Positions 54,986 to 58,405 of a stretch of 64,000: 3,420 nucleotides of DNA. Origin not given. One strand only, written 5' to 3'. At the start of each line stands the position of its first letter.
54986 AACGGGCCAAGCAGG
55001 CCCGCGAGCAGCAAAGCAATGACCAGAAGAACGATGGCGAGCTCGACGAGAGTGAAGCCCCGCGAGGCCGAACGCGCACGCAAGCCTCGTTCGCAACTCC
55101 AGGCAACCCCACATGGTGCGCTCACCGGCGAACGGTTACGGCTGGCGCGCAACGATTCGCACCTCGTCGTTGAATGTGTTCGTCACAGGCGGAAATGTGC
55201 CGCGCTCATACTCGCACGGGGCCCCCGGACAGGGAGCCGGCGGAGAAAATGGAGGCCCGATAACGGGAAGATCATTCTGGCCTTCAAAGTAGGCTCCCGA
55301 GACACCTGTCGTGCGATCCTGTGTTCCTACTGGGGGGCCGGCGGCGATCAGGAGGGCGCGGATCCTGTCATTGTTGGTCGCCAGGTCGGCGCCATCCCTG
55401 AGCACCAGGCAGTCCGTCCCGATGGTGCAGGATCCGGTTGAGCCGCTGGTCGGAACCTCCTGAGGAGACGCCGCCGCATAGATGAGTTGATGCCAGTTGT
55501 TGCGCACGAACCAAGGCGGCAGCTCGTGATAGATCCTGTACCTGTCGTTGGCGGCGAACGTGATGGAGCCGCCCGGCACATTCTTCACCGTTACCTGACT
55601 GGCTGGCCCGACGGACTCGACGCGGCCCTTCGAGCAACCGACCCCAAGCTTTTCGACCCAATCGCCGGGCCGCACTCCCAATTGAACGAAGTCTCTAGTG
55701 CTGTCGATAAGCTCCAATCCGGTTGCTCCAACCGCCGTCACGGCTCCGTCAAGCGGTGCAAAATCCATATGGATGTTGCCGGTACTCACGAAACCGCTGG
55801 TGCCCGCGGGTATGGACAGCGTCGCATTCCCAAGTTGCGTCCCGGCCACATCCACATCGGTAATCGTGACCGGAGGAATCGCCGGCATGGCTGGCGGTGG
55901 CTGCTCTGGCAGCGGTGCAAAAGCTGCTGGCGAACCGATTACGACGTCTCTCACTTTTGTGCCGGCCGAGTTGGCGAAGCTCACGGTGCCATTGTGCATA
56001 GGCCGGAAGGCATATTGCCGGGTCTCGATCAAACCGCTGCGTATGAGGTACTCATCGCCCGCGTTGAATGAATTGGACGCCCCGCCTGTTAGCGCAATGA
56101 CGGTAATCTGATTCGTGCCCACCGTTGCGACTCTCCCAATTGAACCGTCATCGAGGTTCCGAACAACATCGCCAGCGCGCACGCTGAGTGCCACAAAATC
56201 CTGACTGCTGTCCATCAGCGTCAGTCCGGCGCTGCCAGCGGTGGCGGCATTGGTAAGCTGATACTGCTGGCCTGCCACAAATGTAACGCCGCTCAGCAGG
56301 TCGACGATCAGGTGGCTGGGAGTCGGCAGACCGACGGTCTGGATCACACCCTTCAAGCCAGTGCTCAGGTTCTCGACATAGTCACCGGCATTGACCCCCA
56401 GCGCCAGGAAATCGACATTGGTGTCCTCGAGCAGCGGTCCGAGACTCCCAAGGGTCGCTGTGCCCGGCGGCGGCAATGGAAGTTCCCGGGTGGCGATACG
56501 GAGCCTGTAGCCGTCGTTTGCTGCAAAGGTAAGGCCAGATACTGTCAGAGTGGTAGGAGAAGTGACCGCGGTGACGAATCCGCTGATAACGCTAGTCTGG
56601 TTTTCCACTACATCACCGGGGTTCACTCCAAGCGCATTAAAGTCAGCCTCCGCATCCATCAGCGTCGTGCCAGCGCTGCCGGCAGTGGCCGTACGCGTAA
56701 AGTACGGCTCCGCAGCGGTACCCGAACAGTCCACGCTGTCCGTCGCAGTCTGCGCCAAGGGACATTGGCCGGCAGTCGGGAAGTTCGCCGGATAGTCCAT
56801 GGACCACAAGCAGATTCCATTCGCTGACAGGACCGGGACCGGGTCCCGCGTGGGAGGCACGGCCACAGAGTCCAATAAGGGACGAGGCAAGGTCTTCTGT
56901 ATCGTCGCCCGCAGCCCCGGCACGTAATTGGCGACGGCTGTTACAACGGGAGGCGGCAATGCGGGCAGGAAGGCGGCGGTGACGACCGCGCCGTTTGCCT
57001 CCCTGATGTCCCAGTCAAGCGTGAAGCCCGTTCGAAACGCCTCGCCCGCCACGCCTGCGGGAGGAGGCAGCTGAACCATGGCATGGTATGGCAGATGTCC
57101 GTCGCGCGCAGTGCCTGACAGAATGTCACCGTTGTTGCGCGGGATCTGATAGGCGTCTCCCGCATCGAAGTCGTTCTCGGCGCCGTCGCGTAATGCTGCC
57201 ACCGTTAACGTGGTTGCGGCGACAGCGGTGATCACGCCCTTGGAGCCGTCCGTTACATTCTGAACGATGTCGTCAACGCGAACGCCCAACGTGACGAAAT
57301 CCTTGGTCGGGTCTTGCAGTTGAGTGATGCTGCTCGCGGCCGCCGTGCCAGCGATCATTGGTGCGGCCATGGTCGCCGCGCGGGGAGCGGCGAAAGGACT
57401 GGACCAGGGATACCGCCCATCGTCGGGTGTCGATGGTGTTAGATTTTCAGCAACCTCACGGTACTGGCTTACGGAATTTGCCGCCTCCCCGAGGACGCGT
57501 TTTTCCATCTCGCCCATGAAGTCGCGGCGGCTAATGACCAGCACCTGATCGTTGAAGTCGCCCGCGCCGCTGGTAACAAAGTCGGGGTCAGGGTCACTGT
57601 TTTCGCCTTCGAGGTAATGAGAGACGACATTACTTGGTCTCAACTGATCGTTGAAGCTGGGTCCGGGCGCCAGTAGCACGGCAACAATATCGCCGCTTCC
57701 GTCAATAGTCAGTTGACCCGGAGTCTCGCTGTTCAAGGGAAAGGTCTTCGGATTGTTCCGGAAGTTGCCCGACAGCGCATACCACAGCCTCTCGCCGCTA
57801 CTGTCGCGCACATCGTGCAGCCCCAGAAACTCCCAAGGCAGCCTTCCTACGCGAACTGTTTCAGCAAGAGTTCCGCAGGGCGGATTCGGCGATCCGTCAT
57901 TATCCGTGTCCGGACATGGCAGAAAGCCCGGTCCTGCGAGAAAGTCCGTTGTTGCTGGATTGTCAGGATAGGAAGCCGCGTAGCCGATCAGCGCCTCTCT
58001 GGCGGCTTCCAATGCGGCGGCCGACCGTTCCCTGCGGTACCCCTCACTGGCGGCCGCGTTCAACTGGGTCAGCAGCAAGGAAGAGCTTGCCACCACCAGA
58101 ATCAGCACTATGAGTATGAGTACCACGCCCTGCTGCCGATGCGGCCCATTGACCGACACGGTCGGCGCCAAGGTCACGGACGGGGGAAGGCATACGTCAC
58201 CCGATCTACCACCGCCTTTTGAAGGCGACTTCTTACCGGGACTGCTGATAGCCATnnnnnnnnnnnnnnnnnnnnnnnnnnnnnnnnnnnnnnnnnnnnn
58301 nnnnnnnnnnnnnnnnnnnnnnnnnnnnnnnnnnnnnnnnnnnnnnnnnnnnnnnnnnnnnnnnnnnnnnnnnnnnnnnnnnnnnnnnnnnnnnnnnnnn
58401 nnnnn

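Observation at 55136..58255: Giant 1039-aa signal-anchored protein with five tandem ~65-aa repeats, embedded between pilus-assembly genes and a prepilin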

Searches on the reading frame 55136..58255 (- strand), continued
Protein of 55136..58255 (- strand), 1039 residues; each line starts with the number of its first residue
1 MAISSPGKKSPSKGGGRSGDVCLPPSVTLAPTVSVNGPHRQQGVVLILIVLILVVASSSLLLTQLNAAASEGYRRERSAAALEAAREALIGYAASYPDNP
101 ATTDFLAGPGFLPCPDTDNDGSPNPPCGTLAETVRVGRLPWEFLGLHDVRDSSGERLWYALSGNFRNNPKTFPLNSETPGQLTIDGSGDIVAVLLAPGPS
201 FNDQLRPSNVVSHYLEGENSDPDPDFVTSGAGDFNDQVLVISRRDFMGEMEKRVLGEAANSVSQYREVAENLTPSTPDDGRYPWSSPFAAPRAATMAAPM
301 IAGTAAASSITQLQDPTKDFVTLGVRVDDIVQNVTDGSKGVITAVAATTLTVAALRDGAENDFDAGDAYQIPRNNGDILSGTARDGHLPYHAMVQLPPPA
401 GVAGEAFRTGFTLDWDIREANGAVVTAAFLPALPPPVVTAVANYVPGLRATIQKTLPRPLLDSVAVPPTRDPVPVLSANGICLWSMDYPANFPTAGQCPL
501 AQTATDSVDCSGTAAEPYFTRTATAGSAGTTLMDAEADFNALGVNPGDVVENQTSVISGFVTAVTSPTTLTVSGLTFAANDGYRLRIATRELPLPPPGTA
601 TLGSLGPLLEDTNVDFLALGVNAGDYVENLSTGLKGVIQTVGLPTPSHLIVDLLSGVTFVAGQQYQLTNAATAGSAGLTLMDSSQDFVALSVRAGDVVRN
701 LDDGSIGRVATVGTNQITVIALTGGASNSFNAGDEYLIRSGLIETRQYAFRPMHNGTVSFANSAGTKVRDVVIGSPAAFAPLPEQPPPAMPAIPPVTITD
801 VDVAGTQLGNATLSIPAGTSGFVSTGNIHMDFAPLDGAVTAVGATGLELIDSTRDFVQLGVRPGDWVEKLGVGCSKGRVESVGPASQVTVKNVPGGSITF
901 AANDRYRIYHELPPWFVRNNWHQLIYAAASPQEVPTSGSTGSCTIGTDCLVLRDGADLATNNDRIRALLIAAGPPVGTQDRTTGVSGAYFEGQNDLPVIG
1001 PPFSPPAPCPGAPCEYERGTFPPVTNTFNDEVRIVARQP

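Call 62: find_encoding_contigs(protein=P0088, flank=10000, max_places=1)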
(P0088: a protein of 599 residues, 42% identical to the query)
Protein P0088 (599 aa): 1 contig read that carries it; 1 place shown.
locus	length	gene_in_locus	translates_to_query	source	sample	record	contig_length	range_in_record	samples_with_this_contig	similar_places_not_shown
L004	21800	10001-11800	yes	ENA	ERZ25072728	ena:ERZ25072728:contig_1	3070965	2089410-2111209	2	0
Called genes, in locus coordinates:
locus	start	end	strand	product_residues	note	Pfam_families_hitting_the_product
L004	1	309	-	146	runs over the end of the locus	PF04186:FxsA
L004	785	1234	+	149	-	PF00578:AhpC-TSA, PF08534:Redoxin, PF14595:Thioredoxin_9 (faint), PF00085:Thioredoxin, PF13098:Thioredoxin_2 (weak), PF13905:Thioredoxin_8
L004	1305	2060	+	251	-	PF05096:Glu_cyclase_2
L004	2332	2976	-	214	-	PF00694:Aconitase_C, PF27512:LeuD, PF27434:LeuD_C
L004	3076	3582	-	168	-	PF14342:DUF4396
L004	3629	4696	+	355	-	PF00793:DAHP_synth_1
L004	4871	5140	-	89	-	PF03966:Trm112p (weak)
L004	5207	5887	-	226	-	PF00702:Hydrolase, PF13419:HAD_2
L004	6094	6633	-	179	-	PF02674:Colicin_V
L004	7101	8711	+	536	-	-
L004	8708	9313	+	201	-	-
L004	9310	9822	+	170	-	-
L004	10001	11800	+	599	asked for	-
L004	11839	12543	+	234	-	PF07963:N_methyl (weak)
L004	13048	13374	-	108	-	PF09195:Endonuc-BglII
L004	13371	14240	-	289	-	PF01555:N6_N4_Mtase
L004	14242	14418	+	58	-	-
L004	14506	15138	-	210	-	PF13563:2_5_RNA_ligase2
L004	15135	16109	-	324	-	PF01909:NTP_transf_2 (faint)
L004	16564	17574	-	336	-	PF04116:FA_hydroxylase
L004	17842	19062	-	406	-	PF00037:Fer4 (faint), PF12837:Fer4_6 (faint), PF12838:Fer4_7, PF13183:Fer4_8, PF13237:Fer4_10, PF13484:Fer4_16 (weak), PF13534:Fer4_17, PF02754:CCG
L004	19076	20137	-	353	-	PF01565:FAD_binding_4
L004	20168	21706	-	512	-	PF01565:FAD_binding_4, PF02913:FAD-oxidase_C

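Call 63: find_encoding_contigs(protein=P0034, flank=10000, max_places=1)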
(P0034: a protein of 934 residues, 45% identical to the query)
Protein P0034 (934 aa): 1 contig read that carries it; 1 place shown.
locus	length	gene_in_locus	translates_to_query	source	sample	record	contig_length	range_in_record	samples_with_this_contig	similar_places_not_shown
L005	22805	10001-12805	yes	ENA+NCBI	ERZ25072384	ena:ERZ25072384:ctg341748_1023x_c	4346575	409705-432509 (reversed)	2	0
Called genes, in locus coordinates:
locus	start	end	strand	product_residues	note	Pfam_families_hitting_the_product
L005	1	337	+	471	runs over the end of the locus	PF05221:AdoHcyase, PF00670:AdoHcyase_NAD, PF02826:2-Hacid_dh_C, PF02882:THF_DHG_CYH_C (faint), PF07991:KARI_N (weak)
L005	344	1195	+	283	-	PF02219:MTHFR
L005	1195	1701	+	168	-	PF01451:LMWPc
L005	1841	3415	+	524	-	PF07655:Secretin_N_2 (weak), PF00263:Secretin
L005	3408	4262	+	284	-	PF13431:TPR_17 (faint), PF07719:TPR_2 (faint), PF13174:TPR_6 (faint), PF13176:TPR_7 (faint), PF13424:TPR_12 (faint), PF13432:TPR_16, PF14559:TPR_19, PF23914:TPR_CcmH_CycH (weak), +3 more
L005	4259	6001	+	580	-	PF05157:MshEN, PF00437:T2SSE, PF13191:AAA_16 (weak)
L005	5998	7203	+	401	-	PF28597:T2SSF_N, PF00482:T2SSF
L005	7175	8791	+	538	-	-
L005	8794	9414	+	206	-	-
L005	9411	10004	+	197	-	-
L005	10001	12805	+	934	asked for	-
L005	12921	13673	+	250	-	PF07963:N_methyl (weak)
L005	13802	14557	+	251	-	-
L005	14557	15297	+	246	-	-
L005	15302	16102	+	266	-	PF07963:N_methyl (weak)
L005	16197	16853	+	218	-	PF00005:ABC_tran, PF13304:AAA_21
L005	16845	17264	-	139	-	PF12694:cpYpsA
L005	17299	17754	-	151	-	PF05099:TerB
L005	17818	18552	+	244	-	PF20260:PUA_4, PF04452:Methyltrans_RNA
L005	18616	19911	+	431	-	PF08886:GshA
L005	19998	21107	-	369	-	PF13808:DDE_Tnp_1_assoc, PF01609:DDE_Tnp_1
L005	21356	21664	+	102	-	PF05101:VirB3 (weak)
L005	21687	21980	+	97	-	-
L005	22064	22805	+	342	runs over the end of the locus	PF00154:RecA_N, PF06745:ATPase (faint), PF08423:Rad51, PF27531:MT3502_N (weak), PF01637:ATPase_2 (weak), PF21096:RecA_C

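Call 64: find_related_loci(query=A1, collection=genome_contigs, flank=6000)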
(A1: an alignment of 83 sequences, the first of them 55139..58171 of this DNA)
Query A1 (1011 aa) in genome_contigs; peptide patterns used: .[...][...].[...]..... (x = any residue, [..] = any of these).
599 stretches matched a pattern (row limit reached: there are more); 581 encode a relative of the query (tblastn E <= 1e-3); the best 80 are kept; 80 distinct loci.
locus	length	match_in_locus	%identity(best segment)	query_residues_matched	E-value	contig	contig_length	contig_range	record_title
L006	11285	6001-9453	47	11-1011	8e-78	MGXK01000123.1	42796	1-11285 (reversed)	MAG: Gammaproteobacteria bacterium RBG_16_51_14 RBG_16_scaffold_6593, whole genome shotgun sequence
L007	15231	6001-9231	35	6-1007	2e-78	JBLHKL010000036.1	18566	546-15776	MAG: Gammaproteobacteria bacterium isolate 3300054698_168 Ga0535670_0004988, whole genome shotgun sequence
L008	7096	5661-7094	45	3-860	3e-74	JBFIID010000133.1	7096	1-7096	MAG: Gammaproteobacteria bacterium isolate Mix_sand11.2021.09.Z.40 k141_2166197_length_7096_cov_14.3652, whole genome sh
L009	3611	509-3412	35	8-966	1e-73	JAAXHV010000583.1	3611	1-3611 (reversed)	MAG: Gammaproteobacteria bacterium isolate Plut_88898 unfiltered_Plut_88898_genomic_contig_1159776, whole genome shotgun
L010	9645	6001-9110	44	10-1008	6e-73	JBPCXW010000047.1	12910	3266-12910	MAG: Gammaproteobacteria bacterium isolate MAG_seacave_26 S1Ck127_6972444, whole genome shotgun sequence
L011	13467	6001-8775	44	10-1007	2e-72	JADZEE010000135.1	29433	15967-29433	MAG: Gammaproteobacteria bacterium isolate SJ809 c_000001320971, whole genome shotgun sequence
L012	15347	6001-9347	43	12-1011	1e-70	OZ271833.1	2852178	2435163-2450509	MAG: Gammaproteobacteria bacterium isolate 2a44d175-53db-4dc9-9779-4eb4755af345 genome assembly, chromosome: 1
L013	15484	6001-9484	45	10-963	1e-70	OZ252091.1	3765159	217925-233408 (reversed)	MAG: Gammaproteobacteria bacterium isolate f7934692-cb9f-4e17-b797-9e641a068a6d genome assembly, chromosome: 1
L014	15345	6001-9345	42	12-1007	3e-70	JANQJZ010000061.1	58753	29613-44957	MAG: Gammaproteobacteria bacterium isolate PL25a_bin.135 k99_4599157, whole genome shotgun sequence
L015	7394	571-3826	33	9-1008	9e-70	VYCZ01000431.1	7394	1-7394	MAG: Gammaproteobacteria bacterium isolate SB0675_bin_28 NODE_3916_length_7394_cov_3.693964, whole genome shotgun sequen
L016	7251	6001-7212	43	13-928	3e-69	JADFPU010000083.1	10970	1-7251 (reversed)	MAG: Proteobacteria bacterium isolate B75T3L11 B75T3L11_NODE6614, whole genome shotgun sequence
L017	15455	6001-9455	43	11-966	9e-67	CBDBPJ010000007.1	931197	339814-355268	MAG: Gammaproteobacteria bacterium isolate bb6b15c1-335f-4c8a-84a7-a05bc1b1d3fd genome assembly, contig: contig_7, whole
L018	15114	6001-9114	40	13-1007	7e-66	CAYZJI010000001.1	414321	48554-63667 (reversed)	MAG TPA_asm: uncultured Enterobacteriaceae bacterium isolate SRP237561_co1_343 genome assembly, contig: NODE_6_length_41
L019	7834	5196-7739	42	11-847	5e-66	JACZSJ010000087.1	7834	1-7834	MAG: Proteobacteria bacterium isolate B10T3L8 B10T3L8_NODE3239, whole genome shotgun sequence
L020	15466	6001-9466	42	9-966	6e-66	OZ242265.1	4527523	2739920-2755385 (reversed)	MAG: Gammaproteobacteria bacterium isolate e770b403-878d-4ab6-9ba2-f911db374a53 genome assembly, chromosome: 1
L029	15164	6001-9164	45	1-1011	7e-78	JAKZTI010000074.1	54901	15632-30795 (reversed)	MAG: Gammaproteobacteria bacterium isolate Langseth_MAG_00055 Langseth_MAG_00055_000000000074, whole genome shotgun sequ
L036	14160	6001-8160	43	9-1011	2e-56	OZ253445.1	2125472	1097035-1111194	MAG: Gammaproteobacteria bacterium isolate 784a0e4a-5893-478c-96b6-681db1ea85f7 genome assembly, chromosome: 1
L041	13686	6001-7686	43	8-1009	3e-51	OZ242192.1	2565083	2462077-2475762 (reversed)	MAG: Gammaproteobacteria bacterium isolate bebfbfff-9005-43bc-bb2f-60e78c5851df genome assembly, chromosome: 1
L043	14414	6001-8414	42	10-1011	1e-50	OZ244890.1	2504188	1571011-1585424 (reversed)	MAG: Gammaproteobacteria bacterium isolate 4a6f340b-8a7c-42a5-93aa-a61a6e082441 genome assembly, chromosome: 1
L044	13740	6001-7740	46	12-1011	2e-50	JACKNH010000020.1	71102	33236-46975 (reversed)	MAG: Gammaproteobacteria bacterium isolate HK-STAS-PROT-139 HK-STAS-PROT-139_20, whole genome shotgun sequence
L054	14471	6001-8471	42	8-1011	2e-44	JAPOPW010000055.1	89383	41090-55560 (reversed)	MAG: Immundisolibacterales bacterium isolate APA_bin_69 c_000000267038, whole genome shotgun sequence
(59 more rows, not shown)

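Call 70: search_protein_families(library=ncbifam, proteins=[L001:921-2600:+, L001:2617-4326:+, L001:1-690:+, L003:1612-3264:+], max_evalue=0.001)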
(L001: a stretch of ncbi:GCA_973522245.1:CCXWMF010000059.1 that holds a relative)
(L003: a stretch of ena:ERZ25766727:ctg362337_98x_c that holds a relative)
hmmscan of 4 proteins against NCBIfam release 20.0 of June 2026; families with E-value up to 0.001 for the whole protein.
L001:921-2600:+ (559 aa): 9 families
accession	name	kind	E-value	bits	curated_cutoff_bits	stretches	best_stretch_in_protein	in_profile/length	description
TIGR02519.1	pilus_MshL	equivalog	4.4e-73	245.8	250.2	1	234-505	4-290/290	pilus (MSHA type) biogenesis protein MshL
TIGR02517.1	type_II_gspD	equivalog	6.4e-47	160.3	351.35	2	310-508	406-593/600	type II secretion system secretin GspD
TIGR02515.1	IV_pilus_PilQ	subfamily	2.2e-31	109.3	284.35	1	315-505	253-427/428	type IV pilus secretin PilQ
TIGR02516.1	type_III_yscC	equivalog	1.8e-30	105.9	238.45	1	224-506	194-462/463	type III secretion system outer membrane ring subunit SctC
NF010083.0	PRK13568.1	equivalog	6.5e-26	91.1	554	1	222-506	145-418/419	DNA uptake porin HofQ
NF007851.2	PRK10560.1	exception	4.1e-18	65.4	598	1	322-506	245-410/412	DNA uptake porin HofQ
TIGR02520.1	pilus_B_mal_scr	equivalog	5.2e-18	64.9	287.65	1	107-502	129-511/513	PilN family type IVB pilus formation outer membrane protein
NF011873.0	PRK15346.1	equivalog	2.5e-17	62.8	524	1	229-492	235-481/499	EscC/YscC/HrcC family type III secretion system outer membrane ring protein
NF042912.1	Amuc_1098_fam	equivalog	9.6e-15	53.7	750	2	433-505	724-796/805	Amuc_1098 family type IV pilus outer membrane protein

L001:2617-4326:+ (569 aa): 16 families
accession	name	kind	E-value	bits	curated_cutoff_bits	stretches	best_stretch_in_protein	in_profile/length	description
TIGR02552.1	LcrH_SycD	equivalog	3.3e-13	49.5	104.8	2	384-446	24-86/136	SycD/LcrH family type III secretion system chaperone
NF033920.0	C39_PA2778_fam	equivalog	1.4e-12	47.6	150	1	451-542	162-253/255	PA2778 family cysteine peptidase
TIGR02917.1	PEP_TPR_lipo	equivalog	1.6e-12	46.2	312.2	2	379-448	160-229/899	XrtA/PEP-CTERM system TPR-repeat protein PrsT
NF040959.1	MamA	equivalog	3.1e-10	39.8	200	2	469-546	95-172/204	magnetosome protein MamA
NF033758.1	gliding_GltE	equivalog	3e-08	33.1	225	1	389-460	97-168/411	adventurous gliding motility TPR repeat lipoprotein GltE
TIGR02795.1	tol_pal_ybgF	equivalog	3.1e-08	34.2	90.1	1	383-467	7-94/119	tol-pal system protein YbgF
NF047371.1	FlcA_CTERM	equivalog_domain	3.3e-08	32.5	300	1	385-440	480-535/646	periplasmic flagellar collar protein FlcA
TIGR02521.1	type_IV_pilW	equivalog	6.5e-08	32.4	154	1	480-544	32-96/234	type IV pilus biogenesis/stability protein PilW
TIGR00540.1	TPR_hemY_coli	hypoth_equivalog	6.5e-08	31.7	142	1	470-539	317-385/385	heme biosynthesis-associated TPR protein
NF053607.1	CHU_0125_OmpA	equivalog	2.6e-07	29.5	620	0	469-562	43-136/639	CHU_0125 family OmpA-like outer membrane integrity protein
NF011886.0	PRK15359.1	equivalog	2e-05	24.4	146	0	434-557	15-135/144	type III secretion system chaperone protein SscB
TIGR03939.1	PGA_TPR_OMP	equivalog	8.5e-05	20.9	366.65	1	386-481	93-190/800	poly-beta-1,6 N-acetyl-D-glucosamine export porin PgaA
NF008520.0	PRK11447.1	equivalog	0.00011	20.1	858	1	382-546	355-528/1157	cellulose synthase complex outer membrane protein BcsC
NF002725.1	PRK02603.1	equivalog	0.00014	21.9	143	0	391-462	85-154/173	photosystem I assembly protein Ycf3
NF047507.1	TPR_BatC_Lepto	exception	0.00027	20.5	175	0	482-511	99-128/214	TPR repeat-containing protein BatC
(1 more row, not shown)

L001:1-690:+ (229 aa): 1 family
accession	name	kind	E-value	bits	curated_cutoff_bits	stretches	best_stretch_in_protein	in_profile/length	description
TIGR03015.1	pepcterm_ATPase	hypoth_equivalog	9e-15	54.8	324.5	1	2-93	170-261/269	XrtA/PEP-CTERM system-associated ATPase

L003:1612-3264:+ (550 aa): 9 families
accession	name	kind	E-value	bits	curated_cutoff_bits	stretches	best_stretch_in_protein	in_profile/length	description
TIGR02519.1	pilus_MshL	equivalog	2e-76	256.8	250.2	1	249-528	4-290/290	pilus (MSHA type) biogenesis protein MshL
TIGR02517.1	type_II_gspD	equivalog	4.8e-51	174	351.35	1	196-531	249-593/600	type II secretion system secretin GspD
TIGR02515.1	IV_pilus_PilQ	subfamily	2.7e-35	122.2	284.35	1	96-528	2-427/428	type IV pilus secretin PilQ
TIGR02516.1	type_III_yscC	equivalog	3.4e-29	101.7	238.45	1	245-529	200-462/463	type III secretion system outer membrane ring subunit SctC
TIGR02520.1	pilus_B_mal_scr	equivalog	5.3e-28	97.8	287.65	1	139-505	129-494/513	PilN family type IVB pilus formation outer membrane protein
NF010083.0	PRK13568.1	equivalog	5.8e-27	94.5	554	1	249-529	157-418/419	DNA uptake porin HofQ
NF011873.0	PRK15346.1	equivalog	1.2e-19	70.4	524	1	254-514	246-480/499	EscC/YscC/HrcC family type III secretion system outer membrane ring protein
NF007851.2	PRK10560.1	exception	3.6e-19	68.8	598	2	258-528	158-409/412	DNA uptake porin HofQ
NF042912.1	Amuc_1098_fam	equivalog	1.8e-16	59.4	750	2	406-525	657-793/805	Amuc_1098 family type IV pilus outer membrane protein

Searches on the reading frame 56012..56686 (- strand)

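Call 20: search_protein_families(library=pfam, proteins=[window:56012-56686:-], max_evalue=10)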
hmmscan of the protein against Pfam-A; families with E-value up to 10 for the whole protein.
window:56012-56686:- (225 aa): 2 families
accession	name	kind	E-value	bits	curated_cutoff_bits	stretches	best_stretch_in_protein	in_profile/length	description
PF01531.22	Glyco_transf_11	-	0.098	12.3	23.9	1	157-187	158-188/298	Glycosyl transferase family 11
PF18914.6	DUF5666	-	0.17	12.7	27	1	36-58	2-23/60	Domain of unknown function (DUF5666)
